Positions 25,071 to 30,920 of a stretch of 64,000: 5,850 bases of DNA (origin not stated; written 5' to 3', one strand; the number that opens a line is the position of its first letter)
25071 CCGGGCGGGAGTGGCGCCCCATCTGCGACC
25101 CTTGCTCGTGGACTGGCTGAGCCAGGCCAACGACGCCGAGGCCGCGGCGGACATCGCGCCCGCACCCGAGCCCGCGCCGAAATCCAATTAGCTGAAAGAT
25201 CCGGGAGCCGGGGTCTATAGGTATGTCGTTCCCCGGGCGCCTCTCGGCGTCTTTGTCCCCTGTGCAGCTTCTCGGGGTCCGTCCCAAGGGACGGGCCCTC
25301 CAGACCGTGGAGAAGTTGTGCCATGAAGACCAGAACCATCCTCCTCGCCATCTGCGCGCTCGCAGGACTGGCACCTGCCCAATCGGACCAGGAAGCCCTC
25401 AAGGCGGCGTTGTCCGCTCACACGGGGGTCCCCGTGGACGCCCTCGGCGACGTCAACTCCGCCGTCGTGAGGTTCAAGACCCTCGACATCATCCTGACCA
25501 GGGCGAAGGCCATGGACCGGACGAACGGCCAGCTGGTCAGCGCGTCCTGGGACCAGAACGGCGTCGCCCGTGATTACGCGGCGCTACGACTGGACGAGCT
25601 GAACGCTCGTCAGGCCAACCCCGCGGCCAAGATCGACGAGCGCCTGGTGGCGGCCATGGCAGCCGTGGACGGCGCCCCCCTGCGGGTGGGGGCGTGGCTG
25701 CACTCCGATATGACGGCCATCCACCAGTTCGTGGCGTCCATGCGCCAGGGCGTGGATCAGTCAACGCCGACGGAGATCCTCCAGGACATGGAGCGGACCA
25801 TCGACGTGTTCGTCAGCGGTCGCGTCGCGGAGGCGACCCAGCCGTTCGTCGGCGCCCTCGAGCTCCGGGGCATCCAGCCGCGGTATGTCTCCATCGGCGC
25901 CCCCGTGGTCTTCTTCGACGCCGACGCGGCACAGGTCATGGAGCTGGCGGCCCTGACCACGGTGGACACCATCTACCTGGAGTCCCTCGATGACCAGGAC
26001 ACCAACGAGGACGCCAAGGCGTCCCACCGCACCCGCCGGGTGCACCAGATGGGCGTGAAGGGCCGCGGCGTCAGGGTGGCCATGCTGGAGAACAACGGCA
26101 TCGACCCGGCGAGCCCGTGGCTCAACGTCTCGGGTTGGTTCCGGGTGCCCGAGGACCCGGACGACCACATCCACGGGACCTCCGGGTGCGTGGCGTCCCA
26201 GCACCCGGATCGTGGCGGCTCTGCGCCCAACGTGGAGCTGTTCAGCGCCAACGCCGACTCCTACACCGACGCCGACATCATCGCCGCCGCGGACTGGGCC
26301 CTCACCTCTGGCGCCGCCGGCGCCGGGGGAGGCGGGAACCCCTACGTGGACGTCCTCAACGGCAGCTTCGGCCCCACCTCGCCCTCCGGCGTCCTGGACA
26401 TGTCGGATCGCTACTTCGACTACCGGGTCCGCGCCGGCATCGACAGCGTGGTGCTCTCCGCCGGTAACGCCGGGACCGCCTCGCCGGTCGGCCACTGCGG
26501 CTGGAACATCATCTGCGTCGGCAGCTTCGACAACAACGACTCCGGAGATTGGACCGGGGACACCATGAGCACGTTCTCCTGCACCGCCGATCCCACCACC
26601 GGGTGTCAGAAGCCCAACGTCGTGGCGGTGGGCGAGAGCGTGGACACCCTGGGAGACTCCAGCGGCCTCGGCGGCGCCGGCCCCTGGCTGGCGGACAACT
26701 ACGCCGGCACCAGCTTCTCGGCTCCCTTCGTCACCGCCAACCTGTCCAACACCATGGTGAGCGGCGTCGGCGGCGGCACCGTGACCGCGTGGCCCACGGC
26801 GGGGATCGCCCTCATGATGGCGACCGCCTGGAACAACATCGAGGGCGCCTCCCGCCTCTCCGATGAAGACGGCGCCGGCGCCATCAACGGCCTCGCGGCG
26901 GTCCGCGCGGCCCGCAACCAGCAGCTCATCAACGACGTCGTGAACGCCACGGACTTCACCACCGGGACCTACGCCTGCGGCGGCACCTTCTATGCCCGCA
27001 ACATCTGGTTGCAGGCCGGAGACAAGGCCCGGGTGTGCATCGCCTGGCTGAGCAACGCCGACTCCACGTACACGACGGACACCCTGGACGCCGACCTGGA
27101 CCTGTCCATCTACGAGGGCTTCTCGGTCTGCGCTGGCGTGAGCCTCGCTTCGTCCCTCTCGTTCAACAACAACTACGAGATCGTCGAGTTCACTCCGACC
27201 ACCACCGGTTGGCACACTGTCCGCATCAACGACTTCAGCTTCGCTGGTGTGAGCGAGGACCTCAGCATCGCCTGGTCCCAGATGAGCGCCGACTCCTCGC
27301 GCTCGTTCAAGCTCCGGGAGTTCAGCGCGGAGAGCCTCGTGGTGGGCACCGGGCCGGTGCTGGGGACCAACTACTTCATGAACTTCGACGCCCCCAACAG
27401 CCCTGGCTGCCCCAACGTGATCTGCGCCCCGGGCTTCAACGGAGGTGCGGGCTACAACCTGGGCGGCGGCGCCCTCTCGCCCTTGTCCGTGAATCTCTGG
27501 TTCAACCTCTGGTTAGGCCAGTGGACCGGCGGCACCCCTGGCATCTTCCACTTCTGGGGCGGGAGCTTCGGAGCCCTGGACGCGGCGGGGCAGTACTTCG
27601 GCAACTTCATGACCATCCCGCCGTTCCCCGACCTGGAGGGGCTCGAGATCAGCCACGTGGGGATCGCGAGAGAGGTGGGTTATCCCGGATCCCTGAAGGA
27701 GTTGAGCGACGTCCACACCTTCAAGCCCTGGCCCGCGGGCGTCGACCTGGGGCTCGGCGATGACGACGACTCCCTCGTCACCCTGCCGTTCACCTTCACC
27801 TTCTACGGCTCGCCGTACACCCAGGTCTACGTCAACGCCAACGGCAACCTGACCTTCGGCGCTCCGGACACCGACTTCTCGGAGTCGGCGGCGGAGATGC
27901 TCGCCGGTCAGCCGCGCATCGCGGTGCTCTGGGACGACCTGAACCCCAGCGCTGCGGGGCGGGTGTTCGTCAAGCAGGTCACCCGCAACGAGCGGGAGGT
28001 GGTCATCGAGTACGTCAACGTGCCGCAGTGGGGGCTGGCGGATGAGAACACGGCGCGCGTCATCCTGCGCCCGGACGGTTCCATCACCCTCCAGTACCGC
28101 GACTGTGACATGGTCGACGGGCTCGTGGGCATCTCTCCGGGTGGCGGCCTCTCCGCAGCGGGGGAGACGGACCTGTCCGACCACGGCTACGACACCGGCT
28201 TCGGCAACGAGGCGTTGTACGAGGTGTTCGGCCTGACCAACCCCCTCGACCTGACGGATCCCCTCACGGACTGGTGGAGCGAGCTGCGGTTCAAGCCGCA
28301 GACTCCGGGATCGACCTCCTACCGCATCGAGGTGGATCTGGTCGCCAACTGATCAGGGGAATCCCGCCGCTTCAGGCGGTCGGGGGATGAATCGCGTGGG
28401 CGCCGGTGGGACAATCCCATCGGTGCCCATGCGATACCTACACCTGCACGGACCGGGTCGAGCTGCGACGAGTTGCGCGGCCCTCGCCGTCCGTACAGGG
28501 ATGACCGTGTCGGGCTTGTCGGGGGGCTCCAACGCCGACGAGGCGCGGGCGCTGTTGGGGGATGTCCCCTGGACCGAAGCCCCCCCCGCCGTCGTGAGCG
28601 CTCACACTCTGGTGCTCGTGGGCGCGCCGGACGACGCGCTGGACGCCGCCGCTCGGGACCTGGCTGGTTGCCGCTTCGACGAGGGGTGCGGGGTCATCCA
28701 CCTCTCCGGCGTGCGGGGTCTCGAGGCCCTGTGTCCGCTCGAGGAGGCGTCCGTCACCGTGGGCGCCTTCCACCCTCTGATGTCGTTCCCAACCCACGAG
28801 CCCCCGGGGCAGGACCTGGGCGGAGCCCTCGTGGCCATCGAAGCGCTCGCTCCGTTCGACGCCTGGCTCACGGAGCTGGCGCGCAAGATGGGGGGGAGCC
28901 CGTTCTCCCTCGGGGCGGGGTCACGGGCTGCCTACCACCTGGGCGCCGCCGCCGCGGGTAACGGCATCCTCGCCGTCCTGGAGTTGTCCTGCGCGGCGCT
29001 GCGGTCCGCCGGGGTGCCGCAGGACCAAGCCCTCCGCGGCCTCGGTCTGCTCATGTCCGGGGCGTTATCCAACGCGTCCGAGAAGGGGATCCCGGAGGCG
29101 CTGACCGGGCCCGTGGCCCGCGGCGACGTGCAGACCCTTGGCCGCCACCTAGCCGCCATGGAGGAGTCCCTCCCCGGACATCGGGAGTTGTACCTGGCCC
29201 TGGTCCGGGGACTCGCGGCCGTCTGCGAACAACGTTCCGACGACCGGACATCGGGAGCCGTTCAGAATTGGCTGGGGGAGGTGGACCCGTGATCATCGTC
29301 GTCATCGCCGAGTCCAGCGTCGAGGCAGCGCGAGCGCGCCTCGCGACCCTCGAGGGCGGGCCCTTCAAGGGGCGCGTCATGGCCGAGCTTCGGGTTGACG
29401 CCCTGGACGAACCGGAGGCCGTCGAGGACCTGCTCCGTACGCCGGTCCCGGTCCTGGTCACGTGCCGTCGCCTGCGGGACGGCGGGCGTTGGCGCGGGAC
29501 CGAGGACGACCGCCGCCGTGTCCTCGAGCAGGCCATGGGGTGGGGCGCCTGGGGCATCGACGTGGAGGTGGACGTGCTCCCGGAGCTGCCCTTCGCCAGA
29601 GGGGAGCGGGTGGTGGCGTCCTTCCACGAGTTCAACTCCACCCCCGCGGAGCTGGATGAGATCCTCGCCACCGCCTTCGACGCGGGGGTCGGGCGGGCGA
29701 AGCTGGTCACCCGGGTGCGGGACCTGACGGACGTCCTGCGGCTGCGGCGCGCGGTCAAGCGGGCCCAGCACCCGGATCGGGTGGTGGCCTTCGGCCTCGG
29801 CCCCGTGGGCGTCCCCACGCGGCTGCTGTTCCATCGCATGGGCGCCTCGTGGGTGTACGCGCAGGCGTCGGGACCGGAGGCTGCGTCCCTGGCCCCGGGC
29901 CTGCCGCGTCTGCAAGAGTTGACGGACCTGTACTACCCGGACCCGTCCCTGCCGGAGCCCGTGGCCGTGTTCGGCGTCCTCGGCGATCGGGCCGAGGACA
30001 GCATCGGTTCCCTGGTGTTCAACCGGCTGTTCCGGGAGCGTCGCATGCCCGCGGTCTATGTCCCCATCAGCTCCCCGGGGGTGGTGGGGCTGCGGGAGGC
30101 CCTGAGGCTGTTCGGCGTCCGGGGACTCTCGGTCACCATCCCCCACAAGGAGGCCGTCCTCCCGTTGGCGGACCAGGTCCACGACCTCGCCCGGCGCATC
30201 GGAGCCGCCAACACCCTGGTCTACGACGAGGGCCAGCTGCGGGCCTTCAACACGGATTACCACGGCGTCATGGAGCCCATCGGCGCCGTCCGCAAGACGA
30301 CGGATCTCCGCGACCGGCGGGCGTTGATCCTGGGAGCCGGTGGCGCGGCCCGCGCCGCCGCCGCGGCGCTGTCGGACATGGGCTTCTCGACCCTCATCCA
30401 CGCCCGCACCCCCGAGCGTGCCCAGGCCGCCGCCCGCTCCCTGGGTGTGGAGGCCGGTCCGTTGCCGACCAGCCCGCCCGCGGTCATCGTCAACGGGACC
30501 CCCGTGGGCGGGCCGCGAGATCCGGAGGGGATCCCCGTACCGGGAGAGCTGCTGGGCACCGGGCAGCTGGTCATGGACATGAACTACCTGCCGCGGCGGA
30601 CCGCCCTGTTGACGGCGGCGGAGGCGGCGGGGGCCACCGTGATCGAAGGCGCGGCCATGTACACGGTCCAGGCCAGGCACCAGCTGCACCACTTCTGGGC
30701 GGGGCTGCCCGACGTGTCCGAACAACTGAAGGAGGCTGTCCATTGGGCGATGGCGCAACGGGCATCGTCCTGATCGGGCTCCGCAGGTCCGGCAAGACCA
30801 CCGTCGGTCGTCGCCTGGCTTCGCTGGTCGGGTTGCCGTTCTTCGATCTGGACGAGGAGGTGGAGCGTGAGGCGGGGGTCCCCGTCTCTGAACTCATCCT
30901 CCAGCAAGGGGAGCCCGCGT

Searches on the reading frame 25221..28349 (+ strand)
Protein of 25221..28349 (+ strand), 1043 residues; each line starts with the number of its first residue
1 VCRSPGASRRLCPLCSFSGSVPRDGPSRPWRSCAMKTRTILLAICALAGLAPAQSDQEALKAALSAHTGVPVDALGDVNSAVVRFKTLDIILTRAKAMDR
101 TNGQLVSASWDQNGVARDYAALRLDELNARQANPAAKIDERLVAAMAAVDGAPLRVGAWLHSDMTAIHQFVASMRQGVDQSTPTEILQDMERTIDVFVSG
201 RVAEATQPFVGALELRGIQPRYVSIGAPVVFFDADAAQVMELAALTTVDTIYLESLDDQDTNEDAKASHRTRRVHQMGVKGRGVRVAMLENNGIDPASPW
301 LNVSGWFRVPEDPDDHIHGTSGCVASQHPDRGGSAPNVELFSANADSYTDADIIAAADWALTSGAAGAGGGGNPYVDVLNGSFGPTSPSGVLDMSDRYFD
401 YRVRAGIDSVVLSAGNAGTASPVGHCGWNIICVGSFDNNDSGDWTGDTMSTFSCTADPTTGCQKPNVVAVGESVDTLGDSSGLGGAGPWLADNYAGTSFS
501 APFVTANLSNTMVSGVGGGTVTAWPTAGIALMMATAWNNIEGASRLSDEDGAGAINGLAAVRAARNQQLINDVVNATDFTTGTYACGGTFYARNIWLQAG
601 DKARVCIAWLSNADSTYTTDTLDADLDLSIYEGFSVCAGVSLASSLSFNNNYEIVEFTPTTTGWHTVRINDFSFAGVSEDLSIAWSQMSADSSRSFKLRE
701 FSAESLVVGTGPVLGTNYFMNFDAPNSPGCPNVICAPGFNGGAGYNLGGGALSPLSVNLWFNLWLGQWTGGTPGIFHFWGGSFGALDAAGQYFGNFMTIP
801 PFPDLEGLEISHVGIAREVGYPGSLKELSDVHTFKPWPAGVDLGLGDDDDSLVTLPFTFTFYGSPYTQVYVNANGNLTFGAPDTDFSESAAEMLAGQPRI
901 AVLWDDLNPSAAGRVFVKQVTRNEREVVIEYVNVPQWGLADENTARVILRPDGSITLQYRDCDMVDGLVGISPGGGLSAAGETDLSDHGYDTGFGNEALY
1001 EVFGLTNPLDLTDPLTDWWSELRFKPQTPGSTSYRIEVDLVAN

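Call 37: search_protein_families(library=pfam, proteins=[window:25221-28349:+], max_evalue=0.001)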
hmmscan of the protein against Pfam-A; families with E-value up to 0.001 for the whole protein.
window:25221-28349:+ (1043 aa): 1 family
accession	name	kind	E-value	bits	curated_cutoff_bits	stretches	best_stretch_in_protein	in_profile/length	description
PF06119.19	NIDO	-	0.00097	19.6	25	0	868-923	2-56/186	Nidogen-like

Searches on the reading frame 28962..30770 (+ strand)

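Call 37: search_protein_families(library=pfam, proteins=[window:28962-30770:+], max_evalue=0.001)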
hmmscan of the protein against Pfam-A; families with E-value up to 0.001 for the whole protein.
window:28962-30770:+ (603 aa): 3 families
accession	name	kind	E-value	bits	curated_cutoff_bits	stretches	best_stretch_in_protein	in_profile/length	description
PF01487.21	DHquinase_I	-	5.8e-28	99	22.2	1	136-324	22-230/230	Type I 3-dehydroquinase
PF08501.16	Shikimate_dh_N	-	5.5e-16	59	27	1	339-419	1-83/83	Shikimate dehydrogenase substrate binding domain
PF01488.26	Shikimate_DH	-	6e-05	23.6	24.3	1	444-497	5-59/138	Shikimate / quinate 5-dehydrogenase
